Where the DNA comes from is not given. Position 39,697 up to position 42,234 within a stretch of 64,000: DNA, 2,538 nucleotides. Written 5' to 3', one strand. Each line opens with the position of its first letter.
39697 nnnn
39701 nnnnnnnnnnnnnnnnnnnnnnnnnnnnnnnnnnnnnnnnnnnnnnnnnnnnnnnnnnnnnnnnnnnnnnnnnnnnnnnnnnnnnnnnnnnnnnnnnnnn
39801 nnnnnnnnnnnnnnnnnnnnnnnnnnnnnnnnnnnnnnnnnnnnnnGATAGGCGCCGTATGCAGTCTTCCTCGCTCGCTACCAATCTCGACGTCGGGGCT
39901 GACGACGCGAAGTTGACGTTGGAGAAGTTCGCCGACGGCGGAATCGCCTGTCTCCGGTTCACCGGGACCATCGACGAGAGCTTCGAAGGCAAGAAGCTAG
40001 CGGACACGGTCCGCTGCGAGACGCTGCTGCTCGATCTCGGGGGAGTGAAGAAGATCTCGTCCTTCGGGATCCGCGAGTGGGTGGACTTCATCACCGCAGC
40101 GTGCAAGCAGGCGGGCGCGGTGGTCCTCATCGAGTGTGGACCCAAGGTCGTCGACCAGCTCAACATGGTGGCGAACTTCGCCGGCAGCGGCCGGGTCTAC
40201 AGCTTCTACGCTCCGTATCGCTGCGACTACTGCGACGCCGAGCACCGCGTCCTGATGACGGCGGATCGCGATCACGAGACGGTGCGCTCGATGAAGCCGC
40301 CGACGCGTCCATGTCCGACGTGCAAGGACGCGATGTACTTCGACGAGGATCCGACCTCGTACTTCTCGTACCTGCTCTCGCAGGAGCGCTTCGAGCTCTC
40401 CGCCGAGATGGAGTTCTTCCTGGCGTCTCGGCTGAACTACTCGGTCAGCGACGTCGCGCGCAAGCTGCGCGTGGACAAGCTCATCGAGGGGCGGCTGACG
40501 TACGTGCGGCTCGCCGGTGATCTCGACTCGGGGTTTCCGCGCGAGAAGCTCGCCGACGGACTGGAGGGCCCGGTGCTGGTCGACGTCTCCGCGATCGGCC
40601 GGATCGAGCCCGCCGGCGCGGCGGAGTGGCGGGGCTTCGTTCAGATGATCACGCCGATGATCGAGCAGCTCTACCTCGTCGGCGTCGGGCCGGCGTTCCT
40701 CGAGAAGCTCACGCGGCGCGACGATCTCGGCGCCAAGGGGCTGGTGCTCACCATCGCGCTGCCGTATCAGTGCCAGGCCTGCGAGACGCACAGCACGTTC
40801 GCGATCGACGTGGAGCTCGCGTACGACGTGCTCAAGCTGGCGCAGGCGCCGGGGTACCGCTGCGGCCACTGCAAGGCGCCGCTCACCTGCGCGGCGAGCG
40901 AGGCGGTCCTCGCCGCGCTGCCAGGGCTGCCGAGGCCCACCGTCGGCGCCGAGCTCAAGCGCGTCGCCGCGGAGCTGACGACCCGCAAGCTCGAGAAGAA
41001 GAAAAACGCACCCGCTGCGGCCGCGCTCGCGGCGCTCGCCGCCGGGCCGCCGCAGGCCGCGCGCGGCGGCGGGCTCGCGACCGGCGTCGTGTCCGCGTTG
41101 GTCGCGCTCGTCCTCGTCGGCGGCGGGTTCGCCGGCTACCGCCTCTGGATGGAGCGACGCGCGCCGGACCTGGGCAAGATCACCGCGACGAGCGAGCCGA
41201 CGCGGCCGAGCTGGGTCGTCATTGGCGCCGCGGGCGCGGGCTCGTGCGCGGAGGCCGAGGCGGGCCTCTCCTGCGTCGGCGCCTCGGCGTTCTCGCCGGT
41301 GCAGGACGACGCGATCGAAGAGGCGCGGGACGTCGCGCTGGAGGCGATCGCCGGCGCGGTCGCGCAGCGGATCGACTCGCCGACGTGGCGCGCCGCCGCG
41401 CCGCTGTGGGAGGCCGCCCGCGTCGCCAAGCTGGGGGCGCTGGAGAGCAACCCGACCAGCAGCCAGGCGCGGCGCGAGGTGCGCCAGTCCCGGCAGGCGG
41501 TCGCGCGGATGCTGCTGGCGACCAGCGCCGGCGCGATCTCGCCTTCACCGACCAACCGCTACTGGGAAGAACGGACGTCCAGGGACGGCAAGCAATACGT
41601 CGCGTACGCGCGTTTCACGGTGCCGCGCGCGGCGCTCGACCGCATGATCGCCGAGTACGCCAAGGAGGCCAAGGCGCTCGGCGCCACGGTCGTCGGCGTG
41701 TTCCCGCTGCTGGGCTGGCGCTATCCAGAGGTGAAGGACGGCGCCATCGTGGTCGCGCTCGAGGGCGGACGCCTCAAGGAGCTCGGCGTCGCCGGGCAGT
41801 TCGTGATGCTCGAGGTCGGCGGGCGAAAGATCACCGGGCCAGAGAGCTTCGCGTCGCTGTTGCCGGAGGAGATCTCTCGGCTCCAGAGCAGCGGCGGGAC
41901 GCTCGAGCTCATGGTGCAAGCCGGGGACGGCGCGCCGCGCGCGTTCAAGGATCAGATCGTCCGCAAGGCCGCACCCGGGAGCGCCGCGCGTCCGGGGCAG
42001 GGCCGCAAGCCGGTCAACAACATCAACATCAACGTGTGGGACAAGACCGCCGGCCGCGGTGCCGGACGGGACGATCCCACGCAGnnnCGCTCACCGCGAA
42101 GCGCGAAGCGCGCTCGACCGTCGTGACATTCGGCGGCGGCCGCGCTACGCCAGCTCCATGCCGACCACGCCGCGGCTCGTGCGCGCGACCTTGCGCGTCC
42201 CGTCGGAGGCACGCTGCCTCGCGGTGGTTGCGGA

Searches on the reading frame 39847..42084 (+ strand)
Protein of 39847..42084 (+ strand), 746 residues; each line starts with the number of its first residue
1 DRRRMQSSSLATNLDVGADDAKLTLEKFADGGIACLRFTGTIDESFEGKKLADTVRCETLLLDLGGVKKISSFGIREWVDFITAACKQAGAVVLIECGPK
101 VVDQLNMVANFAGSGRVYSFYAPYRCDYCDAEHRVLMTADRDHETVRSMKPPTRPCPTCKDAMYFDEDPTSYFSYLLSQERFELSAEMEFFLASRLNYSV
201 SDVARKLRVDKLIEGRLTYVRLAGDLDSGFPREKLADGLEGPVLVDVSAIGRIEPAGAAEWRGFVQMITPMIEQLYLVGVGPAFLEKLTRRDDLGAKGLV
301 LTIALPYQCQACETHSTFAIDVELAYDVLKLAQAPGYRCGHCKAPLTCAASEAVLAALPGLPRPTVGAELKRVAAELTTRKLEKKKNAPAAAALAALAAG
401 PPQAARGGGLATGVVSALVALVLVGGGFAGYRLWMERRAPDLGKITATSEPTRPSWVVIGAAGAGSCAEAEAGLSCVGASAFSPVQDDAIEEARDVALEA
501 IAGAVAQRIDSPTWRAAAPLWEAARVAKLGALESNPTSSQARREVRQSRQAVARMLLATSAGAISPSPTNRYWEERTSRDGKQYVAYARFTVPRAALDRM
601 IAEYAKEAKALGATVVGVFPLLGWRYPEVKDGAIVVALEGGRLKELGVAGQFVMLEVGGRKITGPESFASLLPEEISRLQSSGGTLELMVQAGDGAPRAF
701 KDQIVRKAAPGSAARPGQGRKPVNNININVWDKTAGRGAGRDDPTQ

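Call 45: search_protein_families(library=pfam, proteins=[window:39847-42084:+], max_evalue=0.001)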
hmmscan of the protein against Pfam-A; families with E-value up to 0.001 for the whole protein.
window:39847-42084:+ (746 aa): 1 family
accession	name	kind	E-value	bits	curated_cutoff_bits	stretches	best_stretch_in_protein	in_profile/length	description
PF01740.26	STAS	-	0.00016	21.8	22.6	0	50-108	39-91/106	STAS domain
